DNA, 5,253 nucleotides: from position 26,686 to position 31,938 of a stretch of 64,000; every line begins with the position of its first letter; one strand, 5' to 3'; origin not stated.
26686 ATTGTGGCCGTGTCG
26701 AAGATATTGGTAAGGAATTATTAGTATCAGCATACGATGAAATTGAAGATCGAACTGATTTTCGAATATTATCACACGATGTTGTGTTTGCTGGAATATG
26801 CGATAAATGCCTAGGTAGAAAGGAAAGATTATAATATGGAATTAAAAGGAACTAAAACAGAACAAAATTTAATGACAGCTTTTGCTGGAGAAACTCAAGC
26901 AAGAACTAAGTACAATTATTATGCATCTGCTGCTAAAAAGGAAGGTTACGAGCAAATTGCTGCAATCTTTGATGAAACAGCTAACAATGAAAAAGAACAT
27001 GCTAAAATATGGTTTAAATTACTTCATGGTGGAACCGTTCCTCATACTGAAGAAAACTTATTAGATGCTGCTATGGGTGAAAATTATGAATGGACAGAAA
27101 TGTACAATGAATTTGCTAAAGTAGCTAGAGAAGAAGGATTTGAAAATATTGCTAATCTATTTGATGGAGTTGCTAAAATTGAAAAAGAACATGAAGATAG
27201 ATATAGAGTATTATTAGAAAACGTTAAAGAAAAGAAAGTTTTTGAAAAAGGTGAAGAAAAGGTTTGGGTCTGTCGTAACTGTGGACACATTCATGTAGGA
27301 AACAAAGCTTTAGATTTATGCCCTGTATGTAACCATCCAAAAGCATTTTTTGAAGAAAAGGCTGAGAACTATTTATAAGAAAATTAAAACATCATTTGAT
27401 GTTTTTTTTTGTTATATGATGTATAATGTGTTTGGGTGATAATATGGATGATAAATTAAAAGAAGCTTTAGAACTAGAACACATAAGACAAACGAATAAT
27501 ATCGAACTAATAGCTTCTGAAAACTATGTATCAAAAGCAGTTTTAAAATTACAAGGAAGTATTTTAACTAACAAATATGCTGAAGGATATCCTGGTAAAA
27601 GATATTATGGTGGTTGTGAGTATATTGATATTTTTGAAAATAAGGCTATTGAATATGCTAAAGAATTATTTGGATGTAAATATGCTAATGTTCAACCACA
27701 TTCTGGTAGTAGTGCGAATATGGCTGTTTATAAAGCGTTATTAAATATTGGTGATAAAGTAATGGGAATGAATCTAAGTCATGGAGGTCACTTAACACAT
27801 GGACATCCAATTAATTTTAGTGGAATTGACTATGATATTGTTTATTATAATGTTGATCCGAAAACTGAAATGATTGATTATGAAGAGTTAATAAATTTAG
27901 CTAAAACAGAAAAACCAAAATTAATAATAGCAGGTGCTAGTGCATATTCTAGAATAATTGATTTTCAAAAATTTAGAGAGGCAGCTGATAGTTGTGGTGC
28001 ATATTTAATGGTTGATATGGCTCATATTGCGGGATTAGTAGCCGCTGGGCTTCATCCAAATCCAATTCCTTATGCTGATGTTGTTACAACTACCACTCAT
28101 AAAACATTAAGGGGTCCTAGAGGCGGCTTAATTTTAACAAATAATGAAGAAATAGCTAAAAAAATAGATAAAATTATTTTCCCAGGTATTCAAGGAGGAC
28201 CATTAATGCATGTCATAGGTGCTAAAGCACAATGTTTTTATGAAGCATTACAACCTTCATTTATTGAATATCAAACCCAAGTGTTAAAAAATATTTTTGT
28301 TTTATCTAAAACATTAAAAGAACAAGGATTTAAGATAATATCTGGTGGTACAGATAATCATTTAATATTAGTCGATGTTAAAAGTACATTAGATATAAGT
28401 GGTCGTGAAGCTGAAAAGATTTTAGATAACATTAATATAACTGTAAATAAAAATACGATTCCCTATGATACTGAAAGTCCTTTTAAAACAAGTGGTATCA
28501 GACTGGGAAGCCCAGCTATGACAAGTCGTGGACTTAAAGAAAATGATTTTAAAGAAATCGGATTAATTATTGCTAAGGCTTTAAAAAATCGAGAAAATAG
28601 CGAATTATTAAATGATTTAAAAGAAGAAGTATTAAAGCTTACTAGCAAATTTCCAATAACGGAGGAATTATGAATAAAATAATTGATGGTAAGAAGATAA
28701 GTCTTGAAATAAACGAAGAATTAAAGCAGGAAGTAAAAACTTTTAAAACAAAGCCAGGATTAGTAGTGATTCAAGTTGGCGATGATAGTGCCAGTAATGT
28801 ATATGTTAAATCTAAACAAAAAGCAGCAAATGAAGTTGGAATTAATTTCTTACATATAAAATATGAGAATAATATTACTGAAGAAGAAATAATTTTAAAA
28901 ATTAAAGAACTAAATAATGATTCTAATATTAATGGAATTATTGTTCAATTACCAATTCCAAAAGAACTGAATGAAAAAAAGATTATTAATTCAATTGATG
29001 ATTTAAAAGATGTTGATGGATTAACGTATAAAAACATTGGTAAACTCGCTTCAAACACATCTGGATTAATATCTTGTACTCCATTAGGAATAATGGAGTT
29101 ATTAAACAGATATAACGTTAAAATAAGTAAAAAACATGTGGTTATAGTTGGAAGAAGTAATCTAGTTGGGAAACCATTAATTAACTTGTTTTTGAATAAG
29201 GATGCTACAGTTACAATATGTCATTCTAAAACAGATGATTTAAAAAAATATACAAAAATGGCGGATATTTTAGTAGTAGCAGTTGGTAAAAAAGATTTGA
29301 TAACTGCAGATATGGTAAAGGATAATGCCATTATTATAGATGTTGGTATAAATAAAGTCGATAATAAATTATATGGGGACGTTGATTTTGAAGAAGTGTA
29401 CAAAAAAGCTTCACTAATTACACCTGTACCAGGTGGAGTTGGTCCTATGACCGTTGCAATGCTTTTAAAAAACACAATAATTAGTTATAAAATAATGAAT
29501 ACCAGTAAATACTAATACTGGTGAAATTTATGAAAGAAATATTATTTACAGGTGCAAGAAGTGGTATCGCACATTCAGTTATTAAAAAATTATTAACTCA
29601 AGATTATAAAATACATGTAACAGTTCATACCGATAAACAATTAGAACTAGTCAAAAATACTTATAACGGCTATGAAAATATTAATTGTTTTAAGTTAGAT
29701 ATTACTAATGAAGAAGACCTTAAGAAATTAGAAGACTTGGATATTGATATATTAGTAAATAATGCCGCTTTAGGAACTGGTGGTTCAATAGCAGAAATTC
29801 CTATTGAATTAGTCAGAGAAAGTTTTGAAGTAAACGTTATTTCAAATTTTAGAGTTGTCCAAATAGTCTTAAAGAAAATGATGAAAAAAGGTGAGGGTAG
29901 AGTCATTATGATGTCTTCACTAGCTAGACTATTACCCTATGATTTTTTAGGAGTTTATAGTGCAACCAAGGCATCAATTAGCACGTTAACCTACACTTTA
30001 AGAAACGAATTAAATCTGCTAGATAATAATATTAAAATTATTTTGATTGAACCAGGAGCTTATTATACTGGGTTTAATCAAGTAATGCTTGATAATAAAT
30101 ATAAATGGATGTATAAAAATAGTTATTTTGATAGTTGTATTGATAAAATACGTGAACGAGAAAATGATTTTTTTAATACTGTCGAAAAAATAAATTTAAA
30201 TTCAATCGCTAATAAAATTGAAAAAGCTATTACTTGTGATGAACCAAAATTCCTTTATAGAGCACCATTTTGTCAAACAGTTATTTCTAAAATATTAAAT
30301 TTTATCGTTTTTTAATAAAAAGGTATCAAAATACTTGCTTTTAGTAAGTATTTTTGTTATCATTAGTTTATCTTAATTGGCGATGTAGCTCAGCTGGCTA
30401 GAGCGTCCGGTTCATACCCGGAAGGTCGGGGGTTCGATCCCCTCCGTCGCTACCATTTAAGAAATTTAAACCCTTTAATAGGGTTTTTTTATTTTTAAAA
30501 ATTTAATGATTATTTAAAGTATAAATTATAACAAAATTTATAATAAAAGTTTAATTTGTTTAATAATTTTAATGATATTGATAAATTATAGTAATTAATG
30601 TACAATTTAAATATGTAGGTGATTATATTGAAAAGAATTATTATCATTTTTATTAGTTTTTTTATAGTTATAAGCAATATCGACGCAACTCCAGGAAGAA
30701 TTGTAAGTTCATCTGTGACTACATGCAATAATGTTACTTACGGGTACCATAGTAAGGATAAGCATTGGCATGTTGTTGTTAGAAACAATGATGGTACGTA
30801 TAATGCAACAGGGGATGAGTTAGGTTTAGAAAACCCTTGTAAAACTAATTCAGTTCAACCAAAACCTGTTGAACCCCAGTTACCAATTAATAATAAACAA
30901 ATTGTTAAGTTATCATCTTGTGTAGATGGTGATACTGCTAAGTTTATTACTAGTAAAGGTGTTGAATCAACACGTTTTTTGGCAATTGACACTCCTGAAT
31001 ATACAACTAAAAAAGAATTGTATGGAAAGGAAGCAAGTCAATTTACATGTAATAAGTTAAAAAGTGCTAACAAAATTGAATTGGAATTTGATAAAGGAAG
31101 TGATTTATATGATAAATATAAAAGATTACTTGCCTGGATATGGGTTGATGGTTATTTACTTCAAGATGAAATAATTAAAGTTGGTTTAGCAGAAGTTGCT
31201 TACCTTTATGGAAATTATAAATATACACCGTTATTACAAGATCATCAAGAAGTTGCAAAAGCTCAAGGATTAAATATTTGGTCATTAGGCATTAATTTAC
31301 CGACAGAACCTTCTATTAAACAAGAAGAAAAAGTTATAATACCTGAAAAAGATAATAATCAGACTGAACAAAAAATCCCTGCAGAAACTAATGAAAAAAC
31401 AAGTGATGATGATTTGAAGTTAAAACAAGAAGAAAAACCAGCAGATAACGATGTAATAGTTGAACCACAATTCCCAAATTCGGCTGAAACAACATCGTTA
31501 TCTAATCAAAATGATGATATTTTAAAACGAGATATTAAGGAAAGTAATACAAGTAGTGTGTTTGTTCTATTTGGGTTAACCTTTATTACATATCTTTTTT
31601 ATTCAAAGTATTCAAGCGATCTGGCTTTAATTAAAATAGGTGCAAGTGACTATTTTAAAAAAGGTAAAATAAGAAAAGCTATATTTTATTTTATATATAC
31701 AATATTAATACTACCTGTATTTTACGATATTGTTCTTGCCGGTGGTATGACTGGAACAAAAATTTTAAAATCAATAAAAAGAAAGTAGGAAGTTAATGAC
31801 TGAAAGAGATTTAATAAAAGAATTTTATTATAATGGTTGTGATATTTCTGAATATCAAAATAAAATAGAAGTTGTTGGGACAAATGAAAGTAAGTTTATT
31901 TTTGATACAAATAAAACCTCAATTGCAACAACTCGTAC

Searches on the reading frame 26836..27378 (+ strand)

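Call 7: search_protein_families(library=pfam, proteins=[window:26836-27378:+])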
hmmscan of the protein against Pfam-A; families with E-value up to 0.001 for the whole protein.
window:26836-27378:+ (180 aa): 3 families
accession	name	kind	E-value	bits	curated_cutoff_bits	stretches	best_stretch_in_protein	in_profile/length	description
PF02915.23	Rubrerythrin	-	4.3e-25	89.1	22.8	1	11-126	2-136/137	Rubrerythrin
PF21349.2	RUBY_RBDX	-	9.1e-14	51.1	26.5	1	144-173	1-30/30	Rubrerythrin, rubredoxin-like domain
PF00210.30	Ferritin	-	2.9e-08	34.2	24.5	1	11-131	3-140/142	Ferritin-like domain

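Call 8: search_protein_families(library=ncbifam, proteins=[window:26836-27378:+])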
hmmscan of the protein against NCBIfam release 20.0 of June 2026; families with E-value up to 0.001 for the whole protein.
window:26836-27378:+ (180 aa): 3 families
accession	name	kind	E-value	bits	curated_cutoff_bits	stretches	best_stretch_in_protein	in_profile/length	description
NF045767.1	RuberyRbr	equivalog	1.3e-75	253.7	200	1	2-179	3-194/194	rubrerythrin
NF045783.1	Nigrythrn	equivalog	2.6e-27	96.3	340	1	7-173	28-200/202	nigerythrin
NF045676.1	FeExpMbfA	equivalog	9.7e-06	25.2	450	0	71-123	8-59/318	iron exporter MbfA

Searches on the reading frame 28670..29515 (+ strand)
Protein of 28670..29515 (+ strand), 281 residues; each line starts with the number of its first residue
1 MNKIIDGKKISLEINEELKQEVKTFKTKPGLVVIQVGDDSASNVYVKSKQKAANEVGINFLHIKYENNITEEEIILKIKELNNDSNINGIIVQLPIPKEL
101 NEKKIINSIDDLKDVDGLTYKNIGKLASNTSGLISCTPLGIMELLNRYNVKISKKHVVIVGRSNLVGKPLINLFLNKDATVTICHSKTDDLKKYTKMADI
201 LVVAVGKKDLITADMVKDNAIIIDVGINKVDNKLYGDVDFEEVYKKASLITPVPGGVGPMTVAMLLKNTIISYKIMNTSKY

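Call 7: search_protein_families(library=pfam, proteins=[window:28670-29515:+])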
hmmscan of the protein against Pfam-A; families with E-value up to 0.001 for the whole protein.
window:28670-29515:+ (281 aa): 2 families
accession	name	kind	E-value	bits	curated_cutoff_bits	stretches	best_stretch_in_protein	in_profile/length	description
PF02882.25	THF_DHG_CYH_C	-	9.6e-69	230.2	27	1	121-274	3-157/160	Tetrahydrofolate dehydrogenase/cyclohydrolase, NAD(P)-binding domain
PF00763.28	THF_DHG_CYH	-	6.6e-39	133.2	32.8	1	5-116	1-115/115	Tetrahydrofolate dehydrogenase/cyclohydrolase, catalytic domain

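Call 8: search_protein_families(library=ncbifam, proteins=[window:28670-29515:+])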
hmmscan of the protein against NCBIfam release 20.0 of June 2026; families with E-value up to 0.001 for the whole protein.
window:28670-29515:+ (281 aa): 30 families (the best 25 are shown)
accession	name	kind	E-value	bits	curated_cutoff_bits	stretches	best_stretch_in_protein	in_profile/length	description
NF010787.0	PRK14191.1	equivalog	1.6e-105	352.3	423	1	3-275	2-279/285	bifunctional methylenetetrahydrofolate dehydrogenase/methenyltetrahydrofolate cyclohydrolase FolD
NF010783.0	PRK14186.1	equivalog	1.2e-102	343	333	1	1-275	1-284/297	bifunctional methylenetetrahydrofolate dehydrogenase/methenyltetrahydrofolate cyclohydrolase FolD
NF010786.0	PRK14189.1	subfamily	1.9e-100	335.6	421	1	3-272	4-277/285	bifunctional methylenetetrahydrofolate dehydrogenase/methenyltetrahydrofolate cyclohydrolase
NF010785.0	PRK14188.1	subfamily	4.3e-100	334.5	396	1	1-275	2-288/297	bifunctional methylenetetrahydrofolate dehydrogenase/methenyltetrahydrofolate cyclohydrolase FolD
NF010780.0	PRK14183.1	equivalog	1.4e-99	333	480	1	3-274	2-278/283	bifunctional 5,10-methylene-tetrahydrofolate dehydrogenase/ 5,10-methylene-tetrahydrofolate cyclohydrolase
NF010781.0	PRK14184.1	equivalog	2.1e-98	328.9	438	1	3-275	2-282/286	bifunctional 5,10-methylene-tetrahydrofolate dehydrogenase/ 5,10-methylene-tetrahydrofolate cyclohydrolase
NF008058.0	PRK10792.1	equivalog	6.5e-98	327.2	355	1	3-275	4-281/285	bifunctional methylenetetrahydrofolate dehydrogenase/methenyltetrahydrofolate cyclohydrolase FolD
NF010773.0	PRK14176.1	equivalog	7.7e-98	327.4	437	1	2-273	8-283/287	bifunctional 5,10-methylene-tetrahydrofolate dehydrogenase/ 5,10-methylene-tetrahydrofolate cyclohydrolase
NF010776.0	PRK14179.1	equivalog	7.4e-96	320.6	445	1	1-272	1-277/284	bifunctional methylenetetrahydrofolate dehydrogenase/methenyltetrahydrofolate cyclohydrolase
NF010769.0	PRK14172.1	equivalog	2.7e-95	318.8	392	1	1-270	1-274/278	bifunctional 5,10-methylene-tetrahydrofolate dehydrogenase/ 5,10-methylene-tetrahydrofolate cyclohydrolase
NF010766.0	PRK14169.1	equivalog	3.7e-95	318.6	450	1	1-271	1-275/283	bifunctional methylenetetrahydrofolate dehydrogenase/methenyltetrahydrofolate cyclohydrolase FolD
NF010771.0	PRK14174.1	equivalog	2.1e-94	316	530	1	4-277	3-293/295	bifunctional 5,10-methylene-tetrahydrofolate dehydrogenase/ 5,10-methylene-tetrahydrofolate cyclohydrolase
NF010770.0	PRK14173.1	equivalog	4.5e-94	314.9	411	1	3-272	4-277/287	bifunctional 5,10-methylene-tetrahydrofolate dehydrogenase/ 5,10-methylene-tetrahydrofolate cyclohydrolase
NF010775.0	PRK14178.1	equivalog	2.7e-91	305.7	465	1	4-274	2-272/279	bifunctional methylenetetrahydrofolate dehydrogenase/methenyltetrahydrofolate cyclohydrolase FolD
NF010763.0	PRK14166.1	equivalog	2.4e-90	302.4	501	1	4-274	3-278/282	bifunctional 5,10-methylene-tetrahydrofolate dehydrogenase/ 5,10-methylene-tetrahydrofolate cyclohydrolase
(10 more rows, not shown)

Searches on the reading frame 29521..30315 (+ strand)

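Call 28: search_protein_families(library=pfam, proteins=[window:29521-30315:+])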
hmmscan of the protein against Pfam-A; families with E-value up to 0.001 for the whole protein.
window:29521-30315:+ (264 aa): 5 families
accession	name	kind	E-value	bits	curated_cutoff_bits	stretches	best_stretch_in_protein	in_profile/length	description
PF00106.31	adh_short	-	2.4e-33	115.7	26.6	1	6-188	2-189/195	short chain dehydrogenase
PF13561.12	adh_short_C2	-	8.8e-21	75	27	1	11-190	1-185/236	Enoyl-(Acyl carrier protein) reductase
PF01370.27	Epimerase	-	2.8e-06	27.4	20.9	1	7-133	1-115/240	NAD dependent epimerase/dehydratase family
PF13460.12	NAD_binding_10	-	5.4e-05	23.6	27.2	1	11-135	1-100/184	NAD(P)H-binding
PF08643.16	DUF1776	-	0.00045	20.1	25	1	81-177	100-195/294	Fungal family of unknown function (DUF1776)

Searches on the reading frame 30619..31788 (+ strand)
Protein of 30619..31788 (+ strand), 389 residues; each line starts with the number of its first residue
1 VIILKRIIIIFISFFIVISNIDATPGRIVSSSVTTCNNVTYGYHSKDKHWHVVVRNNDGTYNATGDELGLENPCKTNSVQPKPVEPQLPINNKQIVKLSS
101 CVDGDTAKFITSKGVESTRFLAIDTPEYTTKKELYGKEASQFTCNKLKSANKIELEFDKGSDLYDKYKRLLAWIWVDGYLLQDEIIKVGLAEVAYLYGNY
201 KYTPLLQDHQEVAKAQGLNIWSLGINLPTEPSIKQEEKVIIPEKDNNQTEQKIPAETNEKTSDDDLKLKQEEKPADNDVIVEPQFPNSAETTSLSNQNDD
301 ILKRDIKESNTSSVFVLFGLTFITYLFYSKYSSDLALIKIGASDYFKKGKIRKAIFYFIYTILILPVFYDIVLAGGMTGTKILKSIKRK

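Call 28: search_protein_families(library=pfam, proteins=[window:30619-31788:+])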
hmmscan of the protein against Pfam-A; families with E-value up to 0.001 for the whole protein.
window:30619-31788:+ (389 aa): 1 family
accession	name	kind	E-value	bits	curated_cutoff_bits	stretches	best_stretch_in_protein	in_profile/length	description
PF00565.23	SNase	-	5.6e-19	69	21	1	119-222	3-106/107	Staphylococcal nuclease homologue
